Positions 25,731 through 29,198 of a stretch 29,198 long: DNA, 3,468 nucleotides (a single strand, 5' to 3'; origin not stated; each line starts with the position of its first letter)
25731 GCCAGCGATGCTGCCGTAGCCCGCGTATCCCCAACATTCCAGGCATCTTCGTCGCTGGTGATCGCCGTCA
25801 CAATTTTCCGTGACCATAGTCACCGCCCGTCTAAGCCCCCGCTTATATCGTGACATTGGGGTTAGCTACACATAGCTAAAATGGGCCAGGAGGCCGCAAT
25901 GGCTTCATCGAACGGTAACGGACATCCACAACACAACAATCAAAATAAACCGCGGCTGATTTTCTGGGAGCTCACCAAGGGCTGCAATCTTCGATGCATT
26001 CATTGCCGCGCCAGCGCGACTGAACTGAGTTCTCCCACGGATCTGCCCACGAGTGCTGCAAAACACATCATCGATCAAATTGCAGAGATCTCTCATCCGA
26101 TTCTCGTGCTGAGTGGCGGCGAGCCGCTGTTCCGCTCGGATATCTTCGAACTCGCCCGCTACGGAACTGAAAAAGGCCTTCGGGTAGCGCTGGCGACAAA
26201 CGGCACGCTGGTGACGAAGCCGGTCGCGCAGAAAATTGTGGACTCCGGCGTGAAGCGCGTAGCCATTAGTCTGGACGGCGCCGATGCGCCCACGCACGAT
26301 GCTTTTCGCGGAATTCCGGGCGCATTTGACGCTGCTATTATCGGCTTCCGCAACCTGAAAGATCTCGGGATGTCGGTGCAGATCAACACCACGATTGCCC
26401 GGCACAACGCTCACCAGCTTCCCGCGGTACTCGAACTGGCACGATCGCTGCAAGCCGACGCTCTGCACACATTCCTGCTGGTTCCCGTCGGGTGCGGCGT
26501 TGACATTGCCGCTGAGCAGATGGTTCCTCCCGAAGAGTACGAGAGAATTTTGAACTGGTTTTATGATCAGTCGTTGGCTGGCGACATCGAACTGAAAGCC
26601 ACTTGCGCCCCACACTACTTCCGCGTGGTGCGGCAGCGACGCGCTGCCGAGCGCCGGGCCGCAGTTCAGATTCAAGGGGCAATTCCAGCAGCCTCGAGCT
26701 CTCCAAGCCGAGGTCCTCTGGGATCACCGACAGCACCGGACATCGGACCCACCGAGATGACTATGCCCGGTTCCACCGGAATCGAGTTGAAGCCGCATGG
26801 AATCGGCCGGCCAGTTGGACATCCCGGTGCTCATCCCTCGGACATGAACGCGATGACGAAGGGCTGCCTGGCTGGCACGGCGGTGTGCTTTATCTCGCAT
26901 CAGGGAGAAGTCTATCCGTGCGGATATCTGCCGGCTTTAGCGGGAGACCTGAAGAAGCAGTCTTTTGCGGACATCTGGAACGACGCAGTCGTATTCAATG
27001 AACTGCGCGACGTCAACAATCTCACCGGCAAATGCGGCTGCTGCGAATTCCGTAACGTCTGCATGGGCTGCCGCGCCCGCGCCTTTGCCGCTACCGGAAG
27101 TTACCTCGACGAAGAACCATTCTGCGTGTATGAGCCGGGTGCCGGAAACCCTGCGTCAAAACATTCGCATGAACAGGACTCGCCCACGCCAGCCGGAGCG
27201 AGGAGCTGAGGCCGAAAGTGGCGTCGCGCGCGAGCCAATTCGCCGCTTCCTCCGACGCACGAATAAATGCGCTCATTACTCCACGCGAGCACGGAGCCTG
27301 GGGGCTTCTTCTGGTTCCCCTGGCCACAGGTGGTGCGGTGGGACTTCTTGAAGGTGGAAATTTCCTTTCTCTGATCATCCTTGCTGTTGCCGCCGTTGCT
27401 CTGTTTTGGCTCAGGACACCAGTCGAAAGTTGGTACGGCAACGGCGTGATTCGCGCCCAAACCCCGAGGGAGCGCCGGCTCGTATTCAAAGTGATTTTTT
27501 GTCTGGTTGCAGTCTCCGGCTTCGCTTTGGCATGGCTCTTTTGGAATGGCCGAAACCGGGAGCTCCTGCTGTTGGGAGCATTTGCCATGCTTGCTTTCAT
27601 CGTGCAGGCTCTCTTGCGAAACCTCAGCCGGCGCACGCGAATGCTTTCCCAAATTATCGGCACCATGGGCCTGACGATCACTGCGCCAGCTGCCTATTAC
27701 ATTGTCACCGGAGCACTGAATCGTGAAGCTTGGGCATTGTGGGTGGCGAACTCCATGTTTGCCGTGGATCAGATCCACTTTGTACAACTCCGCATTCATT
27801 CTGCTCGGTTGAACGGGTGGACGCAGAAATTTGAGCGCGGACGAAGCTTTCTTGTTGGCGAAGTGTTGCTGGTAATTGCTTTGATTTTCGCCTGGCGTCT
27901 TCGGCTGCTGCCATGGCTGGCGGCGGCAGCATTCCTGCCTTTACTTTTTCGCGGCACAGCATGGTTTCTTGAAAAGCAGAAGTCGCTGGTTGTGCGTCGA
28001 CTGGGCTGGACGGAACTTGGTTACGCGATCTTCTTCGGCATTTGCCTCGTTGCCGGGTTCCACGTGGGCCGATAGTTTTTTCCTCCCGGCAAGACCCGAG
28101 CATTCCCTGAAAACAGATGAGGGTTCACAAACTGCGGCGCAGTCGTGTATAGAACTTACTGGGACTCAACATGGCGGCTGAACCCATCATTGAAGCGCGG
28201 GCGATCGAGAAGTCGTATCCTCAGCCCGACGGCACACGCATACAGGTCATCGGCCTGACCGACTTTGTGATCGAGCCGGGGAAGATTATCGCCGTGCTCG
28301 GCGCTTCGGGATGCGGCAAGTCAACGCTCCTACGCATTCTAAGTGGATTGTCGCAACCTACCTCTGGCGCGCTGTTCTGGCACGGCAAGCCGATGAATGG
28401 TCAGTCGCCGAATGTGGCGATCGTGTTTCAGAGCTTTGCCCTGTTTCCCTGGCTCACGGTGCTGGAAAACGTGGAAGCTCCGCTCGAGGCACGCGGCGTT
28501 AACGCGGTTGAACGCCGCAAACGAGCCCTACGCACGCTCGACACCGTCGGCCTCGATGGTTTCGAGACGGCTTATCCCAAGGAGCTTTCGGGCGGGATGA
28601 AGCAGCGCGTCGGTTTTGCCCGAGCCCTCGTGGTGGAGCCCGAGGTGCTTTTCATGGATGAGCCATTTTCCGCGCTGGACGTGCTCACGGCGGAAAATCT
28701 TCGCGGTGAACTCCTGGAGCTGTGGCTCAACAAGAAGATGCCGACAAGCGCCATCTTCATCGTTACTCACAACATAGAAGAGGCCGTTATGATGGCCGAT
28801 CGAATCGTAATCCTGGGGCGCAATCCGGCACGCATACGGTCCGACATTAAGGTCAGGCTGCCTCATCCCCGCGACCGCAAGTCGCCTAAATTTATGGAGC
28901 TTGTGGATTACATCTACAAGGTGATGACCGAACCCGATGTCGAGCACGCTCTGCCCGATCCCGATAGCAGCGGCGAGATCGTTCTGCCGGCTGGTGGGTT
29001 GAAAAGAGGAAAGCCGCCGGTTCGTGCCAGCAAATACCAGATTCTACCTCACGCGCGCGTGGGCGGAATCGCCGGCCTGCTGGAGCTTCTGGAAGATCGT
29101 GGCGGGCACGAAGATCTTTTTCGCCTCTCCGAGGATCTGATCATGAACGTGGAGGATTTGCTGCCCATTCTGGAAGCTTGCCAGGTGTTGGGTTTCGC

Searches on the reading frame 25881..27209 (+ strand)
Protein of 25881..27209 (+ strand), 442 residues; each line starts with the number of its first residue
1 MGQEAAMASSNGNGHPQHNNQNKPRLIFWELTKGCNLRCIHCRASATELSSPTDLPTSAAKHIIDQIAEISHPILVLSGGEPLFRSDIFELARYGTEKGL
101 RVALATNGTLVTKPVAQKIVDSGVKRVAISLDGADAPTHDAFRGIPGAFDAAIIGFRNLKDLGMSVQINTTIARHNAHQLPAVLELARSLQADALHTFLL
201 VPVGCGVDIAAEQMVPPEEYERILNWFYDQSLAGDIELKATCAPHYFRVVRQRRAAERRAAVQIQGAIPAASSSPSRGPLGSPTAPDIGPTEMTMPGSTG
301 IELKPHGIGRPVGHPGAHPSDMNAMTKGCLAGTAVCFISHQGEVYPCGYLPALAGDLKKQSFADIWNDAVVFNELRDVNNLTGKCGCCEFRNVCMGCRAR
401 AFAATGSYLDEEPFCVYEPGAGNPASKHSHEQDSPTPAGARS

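Call 14: search_protein_families(library=pfam, proteins=[window:25881-27209:+], max_evalue=0.00001)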
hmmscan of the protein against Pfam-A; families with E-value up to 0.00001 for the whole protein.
window:25881-27209:+ (442 aa): 3 families
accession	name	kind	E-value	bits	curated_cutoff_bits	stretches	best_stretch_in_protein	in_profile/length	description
PF04055.27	Radical_SAM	-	3.9e-22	79.6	29.5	1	30-186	2-165/166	Radical SAM superfamily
PF13186.11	SPASM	-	5.3e-09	36.7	21.5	1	329-388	1-66/67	Iron-sulfur cluster-binding domain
PF13353.11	Fer4_12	-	1.4e-06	29.1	22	1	29-133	11-115/137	4Fe-4S single cluster domain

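Call 75: search_protein_families(library=ncbifam, proteins=[window:25881-27209:+], max_evalue=1e-10)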
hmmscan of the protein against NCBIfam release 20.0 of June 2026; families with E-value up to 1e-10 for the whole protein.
window:25881-27209:+ (442 aa): 45 families (the best 25 are shown)
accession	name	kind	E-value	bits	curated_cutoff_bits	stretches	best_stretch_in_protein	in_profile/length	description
TIGR04545.1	rSAM_ahbD_hemeb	equivalog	1.5e-145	484.9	500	2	26-267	1-241/339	heme b synthase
TIGR04053.2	TIGR04053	equivalog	2.9e-107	359.1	395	2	19-263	2-246/366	TIGR04053 family radical SAM/SPASM domain-containing protein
TIGR04055.1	rSAM_NirJ2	equivalog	4.4e-93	312.4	500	2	26-258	1-231/326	putative heme d1 biosynthesis radical SAM protein NirJ2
TIGR04546.1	rSAM_ahbC_deAc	equivalog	1.8e-59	201.5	650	1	21-215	35-228/390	12,18-didecarboxysiroheme deacetylase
TIGR04054.1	rSAM_NirJ1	equivalog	2.5e-59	200.9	650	1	19-227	30-236/387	putative heme d1 biosynthesis radical SAM protein NirJ1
TIGR04051.1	rSAM_NirJ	equivalog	2e-58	198.1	515.45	2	26-206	3-182/354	heme d1 biosynthesis radical SAM protein NirJ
TIGR04347.1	pseudo_SAM_Halo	equivalog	9.9e-55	186.4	525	2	11-209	23-221/390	TIGR04347 family pseudo-SAM/SPASM protein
TIGR03962.1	mycofact_rSAM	equivalog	7.6e-51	173.3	265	1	24-230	11-215/339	mycofactocin radical SAM maturase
TIGR04303.1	GeoRSP_rSAM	equivalog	4.4e-45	154.7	400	2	24-222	4-199/325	GeoRSP system radical SAM/SPASM protein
NF050035.1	rSAM_WgK_link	exception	1.6e-44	152.4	650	2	20-208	4-192/367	radical SAM/SPASM peptide maturase WgkB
TIGR04251.1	SCM_rSAM_ScmF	equivalog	2e-42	145.9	400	1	26-247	5-230/353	SynChlorMet cassette radical SAM/SPASM protein ScmF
NF045574.1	sacti_mat_StsB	exception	1.4e-39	136.3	625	1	20-208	91-277/466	StsB family radical SAM/SPASM domain sactipeptide maturase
TIGR03913.1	rad_SAM_trio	equivalog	1.1e-38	132.8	591.75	1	24-211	18-203/477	GDL motif peptide-associated radical SAM/SPASM maturase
TIGR02109.1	PQQ_syn_pqqE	equivalog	4.3e-37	127.9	381.35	1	22-195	4-177/358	pyrroloquinoline quinone biosynthesis protein PqqE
TIGR04103.1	rSAM_nif11_3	equivalog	7.6e-35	120.3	725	1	26-212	6-190/412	nif11-class peptide radical SAM maturase 3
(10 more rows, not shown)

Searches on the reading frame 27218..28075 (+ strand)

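Call 14: search_protein_families(library=pfam, proteins=[window:27218-28075:+], max_evalue=0.00001)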
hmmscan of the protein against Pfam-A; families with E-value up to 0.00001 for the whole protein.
window:27218-28075:+ (285 aa): 1 family
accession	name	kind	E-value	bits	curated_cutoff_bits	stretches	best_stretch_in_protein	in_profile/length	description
PF14256.11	YwiC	-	4.3e-14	53.3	25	1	22-160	2-126/126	YwiC-like protein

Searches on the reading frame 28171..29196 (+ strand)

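Call 14: search_protein_families(library=pfam, proteins=[window:28171-29196:+], max_evalue=0.00001)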
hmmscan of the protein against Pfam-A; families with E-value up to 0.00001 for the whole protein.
window:28171-29196:+ (342 aa): 2 families
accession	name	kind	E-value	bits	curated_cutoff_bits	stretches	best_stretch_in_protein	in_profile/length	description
PF00005.33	ABC_tran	-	2.7e-32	112.7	25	1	31-166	5-136/137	ABC transporter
PF13304.12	AAA_21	-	4.2e-08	34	27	0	136-203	235-301/304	AAA domain, putative AbiEii toxin, Type IV TA system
